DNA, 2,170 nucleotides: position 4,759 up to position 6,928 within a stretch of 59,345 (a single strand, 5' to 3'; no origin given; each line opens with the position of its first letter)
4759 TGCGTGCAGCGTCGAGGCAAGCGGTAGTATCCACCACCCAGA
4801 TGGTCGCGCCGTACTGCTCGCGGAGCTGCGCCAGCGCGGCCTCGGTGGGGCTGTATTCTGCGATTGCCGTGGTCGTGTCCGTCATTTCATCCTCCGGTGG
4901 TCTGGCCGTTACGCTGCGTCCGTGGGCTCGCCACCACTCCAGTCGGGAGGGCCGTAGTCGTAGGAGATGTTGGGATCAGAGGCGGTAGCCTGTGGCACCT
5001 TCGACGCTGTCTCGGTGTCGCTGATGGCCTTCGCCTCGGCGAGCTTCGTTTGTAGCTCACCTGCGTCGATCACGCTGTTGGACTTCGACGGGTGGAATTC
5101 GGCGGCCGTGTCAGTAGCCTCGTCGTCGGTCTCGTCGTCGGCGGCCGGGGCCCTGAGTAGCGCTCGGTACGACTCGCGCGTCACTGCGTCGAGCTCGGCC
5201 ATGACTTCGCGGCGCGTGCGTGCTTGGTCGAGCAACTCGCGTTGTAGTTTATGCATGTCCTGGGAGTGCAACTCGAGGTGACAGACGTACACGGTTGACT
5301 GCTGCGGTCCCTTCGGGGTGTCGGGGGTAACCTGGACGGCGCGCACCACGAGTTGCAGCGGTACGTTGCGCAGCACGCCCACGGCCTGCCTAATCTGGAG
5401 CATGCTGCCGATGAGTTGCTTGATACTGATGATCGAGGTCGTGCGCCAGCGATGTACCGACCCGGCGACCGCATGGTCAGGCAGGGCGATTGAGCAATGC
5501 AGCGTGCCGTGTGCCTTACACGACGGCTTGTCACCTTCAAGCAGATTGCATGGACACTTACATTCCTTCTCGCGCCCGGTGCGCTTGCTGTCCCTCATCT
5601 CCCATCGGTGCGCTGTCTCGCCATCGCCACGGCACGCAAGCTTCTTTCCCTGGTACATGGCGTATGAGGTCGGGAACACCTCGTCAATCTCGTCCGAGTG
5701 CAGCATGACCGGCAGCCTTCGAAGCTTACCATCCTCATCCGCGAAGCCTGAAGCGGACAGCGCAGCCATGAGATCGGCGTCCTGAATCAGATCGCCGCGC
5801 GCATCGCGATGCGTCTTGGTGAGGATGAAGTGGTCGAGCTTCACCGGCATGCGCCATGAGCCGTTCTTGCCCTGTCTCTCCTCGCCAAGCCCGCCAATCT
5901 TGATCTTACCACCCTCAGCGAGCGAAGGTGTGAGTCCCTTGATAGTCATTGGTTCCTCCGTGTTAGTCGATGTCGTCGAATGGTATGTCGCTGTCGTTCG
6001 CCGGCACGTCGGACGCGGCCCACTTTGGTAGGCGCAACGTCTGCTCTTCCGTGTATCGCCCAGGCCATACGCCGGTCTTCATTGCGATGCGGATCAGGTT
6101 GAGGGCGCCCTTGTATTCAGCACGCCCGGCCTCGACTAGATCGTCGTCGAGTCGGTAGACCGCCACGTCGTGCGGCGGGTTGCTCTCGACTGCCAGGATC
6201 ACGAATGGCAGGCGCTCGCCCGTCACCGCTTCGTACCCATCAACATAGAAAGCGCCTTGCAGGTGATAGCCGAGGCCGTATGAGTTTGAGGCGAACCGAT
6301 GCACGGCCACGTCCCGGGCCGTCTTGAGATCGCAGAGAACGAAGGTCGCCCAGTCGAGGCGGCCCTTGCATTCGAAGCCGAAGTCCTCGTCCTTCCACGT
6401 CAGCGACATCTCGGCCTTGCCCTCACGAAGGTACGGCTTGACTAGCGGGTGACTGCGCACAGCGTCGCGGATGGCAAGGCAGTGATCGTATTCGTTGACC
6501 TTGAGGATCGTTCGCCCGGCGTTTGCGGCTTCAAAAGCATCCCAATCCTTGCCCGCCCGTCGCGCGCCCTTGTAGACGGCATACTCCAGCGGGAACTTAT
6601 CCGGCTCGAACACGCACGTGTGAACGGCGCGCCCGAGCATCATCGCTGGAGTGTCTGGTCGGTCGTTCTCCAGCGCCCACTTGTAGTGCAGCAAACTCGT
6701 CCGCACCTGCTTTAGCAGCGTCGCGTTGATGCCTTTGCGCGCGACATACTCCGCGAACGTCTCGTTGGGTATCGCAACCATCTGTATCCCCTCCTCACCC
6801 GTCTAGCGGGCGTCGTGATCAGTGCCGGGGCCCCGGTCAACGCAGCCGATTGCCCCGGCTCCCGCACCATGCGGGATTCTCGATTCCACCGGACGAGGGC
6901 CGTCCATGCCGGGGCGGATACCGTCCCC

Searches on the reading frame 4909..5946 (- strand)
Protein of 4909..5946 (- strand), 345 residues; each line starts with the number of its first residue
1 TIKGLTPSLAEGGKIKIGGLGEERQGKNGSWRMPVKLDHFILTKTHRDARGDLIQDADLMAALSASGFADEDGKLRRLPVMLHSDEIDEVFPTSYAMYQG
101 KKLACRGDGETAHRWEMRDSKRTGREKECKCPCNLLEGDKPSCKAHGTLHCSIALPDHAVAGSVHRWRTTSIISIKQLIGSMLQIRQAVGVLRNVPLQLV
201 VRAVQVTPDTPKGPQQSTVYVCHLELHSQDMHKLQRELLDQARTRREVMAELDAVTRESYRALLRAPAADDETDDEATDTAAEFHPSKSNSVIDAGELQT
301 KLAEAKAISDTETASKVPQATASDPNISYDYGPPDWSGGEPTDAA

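Call 37: search_protein_families(library=pfam, proteins=[window:4909-5946:-], max_evalue=0.00001)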
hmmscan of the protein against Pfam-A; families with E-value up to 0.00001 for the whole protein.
window:4909-5946:- (345 aa): 1 family
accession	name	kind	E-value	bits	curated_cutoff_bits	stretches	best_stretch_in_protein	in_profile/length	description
PF18897.5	Gp3-like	-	1.3e-29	103.9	23.6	1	13-226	2-190/191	Recombination directionality factor-like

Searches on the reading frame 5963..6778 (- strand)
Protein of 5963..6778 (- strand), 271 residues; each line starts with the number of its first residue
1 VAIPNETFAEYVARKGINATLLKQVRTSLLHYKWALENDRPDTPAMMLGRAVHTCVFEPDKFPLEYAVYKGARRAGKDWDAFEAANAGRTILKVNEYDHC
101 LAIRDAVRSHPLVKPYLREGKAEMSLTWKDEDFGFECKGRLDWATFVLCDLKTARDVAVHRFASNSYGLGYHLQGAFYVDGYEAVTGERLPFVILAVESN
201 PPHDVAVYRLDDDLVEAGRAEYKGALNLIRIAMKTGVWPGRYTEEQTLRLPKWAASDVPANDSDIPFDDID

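Call 37: search_protein_families(library=pfam, proteins=[window:5963-6778:-], max_evalue=0.00001)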
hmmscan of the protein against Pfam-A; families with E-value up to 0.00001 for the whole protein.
window:5963-6778:- (271 aa): 1 family
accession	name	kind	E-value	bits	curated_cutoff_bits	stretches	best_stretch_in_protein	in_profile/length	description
PF12684.13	DUF3799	-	3.9e-35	122.2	26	1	20-244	3-226/233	PDDEXK-like domain of unknown function (DUF3799)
